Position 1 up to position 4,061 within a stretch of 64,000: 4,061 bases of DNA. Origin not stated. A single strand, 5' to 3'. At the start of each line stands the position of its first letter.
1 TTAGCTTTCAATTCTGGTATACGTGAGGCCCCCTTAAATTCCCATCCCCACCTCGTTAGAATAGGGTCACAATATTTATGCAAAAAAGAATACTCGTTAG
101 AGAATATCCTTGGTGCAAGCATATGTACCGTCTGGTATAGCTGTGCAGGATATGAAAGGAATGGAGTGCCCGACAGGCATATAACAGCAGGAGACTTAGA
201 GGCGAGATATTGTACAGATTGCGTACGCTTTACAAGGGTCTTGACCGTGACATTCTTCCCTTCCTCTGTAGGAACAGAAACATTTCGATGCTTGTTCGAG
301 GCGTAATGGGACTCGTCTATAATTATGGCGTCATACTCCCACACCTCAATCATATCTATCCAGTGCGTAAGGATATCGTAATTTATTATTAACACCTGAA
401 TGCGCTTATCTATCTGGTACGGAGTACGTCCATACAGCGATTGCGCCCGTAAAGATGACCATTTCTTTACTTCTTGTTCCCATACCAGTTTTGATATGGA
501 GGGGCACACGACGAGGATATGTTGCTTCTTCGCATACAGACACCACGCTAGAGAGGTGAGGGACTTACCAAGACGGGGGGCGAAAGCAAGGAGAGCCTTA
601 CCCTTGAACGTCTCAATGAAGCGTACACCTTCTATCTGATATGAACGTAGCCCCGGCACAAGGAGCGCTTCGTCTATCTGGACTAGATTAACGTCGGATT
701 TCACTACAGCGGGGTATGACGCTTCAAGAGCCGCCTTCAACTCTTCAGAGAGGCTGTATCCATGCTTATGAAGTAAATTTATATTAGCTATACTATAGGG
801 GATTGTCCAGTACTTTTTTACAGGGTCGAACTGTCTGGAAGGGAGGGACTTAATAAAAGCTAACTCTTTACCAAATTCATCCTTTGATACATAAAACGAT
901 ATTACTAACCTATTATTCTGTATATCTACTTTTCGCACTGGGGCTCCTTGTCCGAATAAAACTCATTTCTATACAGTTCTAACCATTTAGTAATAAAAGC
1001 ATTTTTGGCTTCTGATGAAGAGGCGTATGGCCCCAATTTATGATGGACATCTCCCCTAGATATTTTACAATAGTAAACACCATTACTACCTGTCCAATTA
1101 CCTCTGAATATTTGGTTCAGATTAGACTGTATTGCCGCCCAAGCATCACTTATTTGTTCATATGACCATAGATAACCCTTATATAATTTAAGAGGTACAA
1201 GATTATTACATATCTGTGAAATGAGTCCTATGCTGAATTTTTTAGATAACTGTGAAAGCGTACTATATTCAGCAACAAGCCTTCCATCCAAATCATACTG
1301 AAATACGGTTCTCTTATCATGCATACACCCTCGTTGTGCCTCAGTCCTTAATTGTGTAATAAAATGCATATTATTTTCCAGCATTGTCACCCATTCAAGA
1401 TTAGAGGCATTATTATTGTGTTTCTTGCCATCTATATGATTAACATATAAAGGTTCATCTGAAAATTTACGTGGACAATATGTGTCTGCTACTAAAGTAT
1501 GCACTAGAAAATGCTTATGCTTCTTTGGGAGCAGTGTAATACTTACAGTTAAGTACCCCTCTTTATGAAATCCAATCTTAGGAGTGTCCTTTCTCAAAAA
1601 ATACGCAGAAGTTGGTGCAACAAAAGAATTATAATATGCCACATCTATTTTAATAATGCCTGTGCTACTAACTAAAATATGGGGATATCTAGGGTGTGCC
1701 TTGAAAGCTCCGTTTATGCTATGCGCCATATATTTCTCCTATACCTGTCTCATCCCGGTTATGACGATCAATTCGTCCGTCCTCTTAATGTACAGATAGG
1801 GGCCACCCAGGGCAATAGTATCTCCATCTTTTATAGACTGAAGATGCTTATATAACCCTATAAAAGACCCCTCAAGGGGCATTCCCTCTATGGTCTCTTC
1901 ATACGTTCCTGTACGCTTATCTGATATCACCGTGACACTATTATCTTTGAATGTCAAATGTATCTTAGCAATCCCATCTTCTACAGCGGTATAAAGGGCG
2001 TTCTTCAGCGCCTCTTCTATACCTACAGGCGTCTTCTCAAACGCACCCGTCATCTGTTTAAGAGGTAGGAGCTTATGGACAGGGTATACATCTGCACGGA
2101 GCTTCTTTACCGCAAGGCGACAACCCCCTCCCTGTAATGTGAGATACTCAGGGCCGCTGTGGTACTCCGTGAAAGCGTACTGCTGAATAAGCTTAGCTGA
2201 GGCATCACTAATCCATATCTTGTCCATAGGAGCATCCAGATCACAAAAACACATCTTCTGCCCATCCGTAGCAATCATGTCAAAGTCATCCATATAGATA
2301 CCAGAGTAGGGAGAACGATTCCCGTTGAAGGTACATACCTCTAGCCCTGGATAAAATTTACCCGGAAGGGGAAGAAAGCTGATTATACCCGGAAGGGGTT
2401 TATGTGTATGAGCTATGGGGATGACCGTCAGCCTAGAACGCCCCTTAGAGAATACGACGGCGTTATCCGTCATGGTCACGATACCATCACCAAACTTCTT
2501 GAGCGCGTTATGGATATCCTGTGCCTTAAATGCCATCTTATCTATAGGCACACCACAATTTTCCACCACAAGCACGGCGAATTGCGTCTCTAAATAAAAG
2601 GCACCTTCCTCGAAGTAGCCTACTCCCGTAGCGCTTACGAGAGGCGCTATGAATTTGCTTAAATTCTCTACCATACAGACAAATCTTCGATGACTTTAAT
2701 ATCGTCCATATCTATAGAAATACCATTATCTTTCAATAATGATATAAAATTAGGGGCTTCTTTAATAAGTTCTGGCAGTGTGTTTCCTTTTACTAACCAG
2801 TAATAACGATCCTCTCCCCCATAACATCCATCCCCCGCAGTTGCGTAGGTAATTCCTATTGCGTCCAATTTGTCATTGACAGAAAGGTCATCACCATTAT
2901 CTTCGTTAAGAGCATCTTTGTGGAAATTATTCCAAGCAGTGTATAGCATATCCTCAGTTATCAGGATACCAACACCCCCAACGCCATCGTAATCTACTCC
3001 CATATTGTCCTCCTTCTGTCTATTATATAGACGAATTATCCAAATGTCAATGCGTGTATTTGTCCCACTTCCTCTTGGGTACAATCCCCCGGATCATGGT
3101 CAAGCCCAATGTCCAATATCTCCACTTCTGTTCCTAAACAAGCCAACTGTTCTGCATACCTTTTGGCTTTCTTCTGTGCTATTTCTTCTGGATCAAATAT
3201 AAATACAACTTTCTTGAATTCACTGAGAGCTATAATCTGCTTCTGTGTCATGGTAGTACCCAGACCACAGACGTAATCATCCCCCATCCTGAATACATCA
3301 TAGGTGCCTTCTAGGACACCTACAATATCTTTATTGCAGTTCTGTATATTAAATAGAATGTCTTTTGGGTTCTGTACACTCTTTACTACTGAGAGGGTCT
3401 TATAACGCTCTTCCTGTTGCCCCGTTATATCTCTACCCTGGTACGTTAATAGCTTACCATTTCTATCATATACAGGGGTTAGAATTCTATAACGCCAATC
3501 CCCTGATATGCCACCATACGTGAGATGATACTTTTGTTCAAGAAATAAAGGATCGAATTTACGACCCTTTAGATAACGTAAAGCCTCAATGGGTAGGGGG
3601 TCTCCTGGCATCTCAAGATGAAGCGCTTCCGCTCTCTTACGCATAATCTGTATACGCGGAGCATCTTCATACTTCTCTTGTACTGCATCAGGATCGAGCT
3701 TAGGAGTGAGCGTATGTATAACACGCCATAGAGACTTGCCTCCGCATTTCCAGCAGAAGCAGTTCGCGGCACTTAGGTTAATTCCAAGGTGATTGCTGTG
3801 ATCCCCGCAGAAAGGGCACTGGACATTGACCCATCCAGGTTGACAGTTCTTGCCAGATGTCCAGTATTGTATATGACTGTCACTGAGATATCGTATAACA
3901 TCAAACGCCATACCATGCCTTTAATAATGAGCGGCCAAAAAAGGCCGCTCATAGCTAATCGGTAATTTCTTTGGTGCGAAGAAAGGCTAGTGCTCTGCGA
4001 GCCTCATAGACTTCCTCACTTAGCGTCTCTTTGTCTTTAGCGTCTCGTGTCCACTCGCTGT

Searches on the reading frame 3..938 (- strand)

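Call 31: search_protein_families(library=pfam, proteins=[window:3-938:-], max_evalue=0.01)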
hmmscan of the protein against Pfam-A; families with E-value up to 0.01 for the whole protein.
window:3-938:- (312 aa): 3 families
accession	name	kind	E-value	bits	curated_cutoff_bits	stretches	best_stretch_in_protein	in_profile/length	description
PF00176.29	SNF2-rel_dom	-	1.5e-14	54.3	24.9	1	100-294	1-198/290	SNF2-related domain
PF04851.21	ResIII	-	2.2e-06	28.1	22.5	1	97-231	4-142/164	Type III restriction enzyme, res subunit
PF07443.18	HARP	-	0.0011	18.9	25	1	26-46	12-32/55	HepA-related protein (HARP)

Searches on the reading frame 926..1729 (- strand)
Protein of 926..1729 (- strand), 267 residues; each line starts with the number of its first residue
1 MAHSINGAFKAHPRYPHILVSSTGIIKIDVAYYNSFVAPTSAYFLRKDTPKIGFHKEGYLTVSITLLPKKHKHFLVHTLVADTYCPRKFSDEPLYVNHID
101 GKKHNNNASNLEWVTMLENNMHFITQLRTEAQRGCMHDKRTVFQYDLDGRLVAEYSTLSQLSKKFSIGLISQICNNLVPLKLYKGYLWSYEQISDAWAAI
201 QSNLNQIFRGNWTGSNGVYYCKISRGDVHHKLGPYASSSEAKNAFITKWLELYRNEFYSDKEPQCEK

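Call 31: search_protein_families(library=pfam, proteins=[window:926-1729:-], max_evalue=0.01)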
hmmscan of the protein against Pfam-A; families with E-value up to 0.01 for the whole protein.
window:926-1729:- (267 aa): 3 families
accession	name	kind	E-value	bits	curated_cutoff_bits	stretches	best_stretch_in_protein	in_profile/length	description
PF13392.12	HNH_3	-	3.6e-07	30.2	24.8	1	92-121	17-46/46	HNH endonuclease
PF07453.19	NUMOD1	-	0.0059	17.3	22.8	0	141-167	2-28/37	NUMOD1 domain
PF12171.14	zf-C2H2_jaz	-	0.0083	16.7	22.6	1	84-104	6-26/27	Zinc-finger double-stranded RNA-binding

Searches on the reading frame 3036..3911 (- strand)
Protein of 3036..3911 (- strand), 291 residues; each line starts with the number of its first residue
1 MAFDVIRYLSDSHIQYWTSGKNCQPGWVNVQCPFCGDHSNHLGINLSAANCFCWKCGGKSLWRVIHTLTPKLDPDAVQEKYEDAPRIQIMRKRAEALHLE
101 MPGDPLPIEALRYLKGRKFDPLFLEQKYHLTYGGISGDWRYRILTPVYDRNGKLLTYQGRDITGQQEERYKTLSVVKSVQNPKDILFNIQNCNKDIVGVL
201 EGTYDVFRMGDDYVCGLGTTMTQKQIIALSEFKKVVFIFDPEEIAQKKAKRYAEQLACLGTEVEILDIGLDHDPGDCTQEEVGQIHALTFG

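Call 31: search_protein_families(library=pfam, proteins=[window:3036-3911:-], max_evalue=0.01)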
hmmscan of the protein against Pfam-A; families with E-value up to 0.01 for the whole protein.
window:3036-3911:- (291 aa): 2 families
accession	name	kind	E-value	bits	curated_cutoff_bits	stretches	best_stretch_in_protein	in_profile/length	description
PF13155.12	Toprim_2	-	0.00048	20.9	22.1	1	211-274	20-84/88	Toprim-like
PF08275.17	DNAG_N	-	0.002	18.6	26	0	139-172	75-108/128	DNA primase catalytic core, N-terminal domain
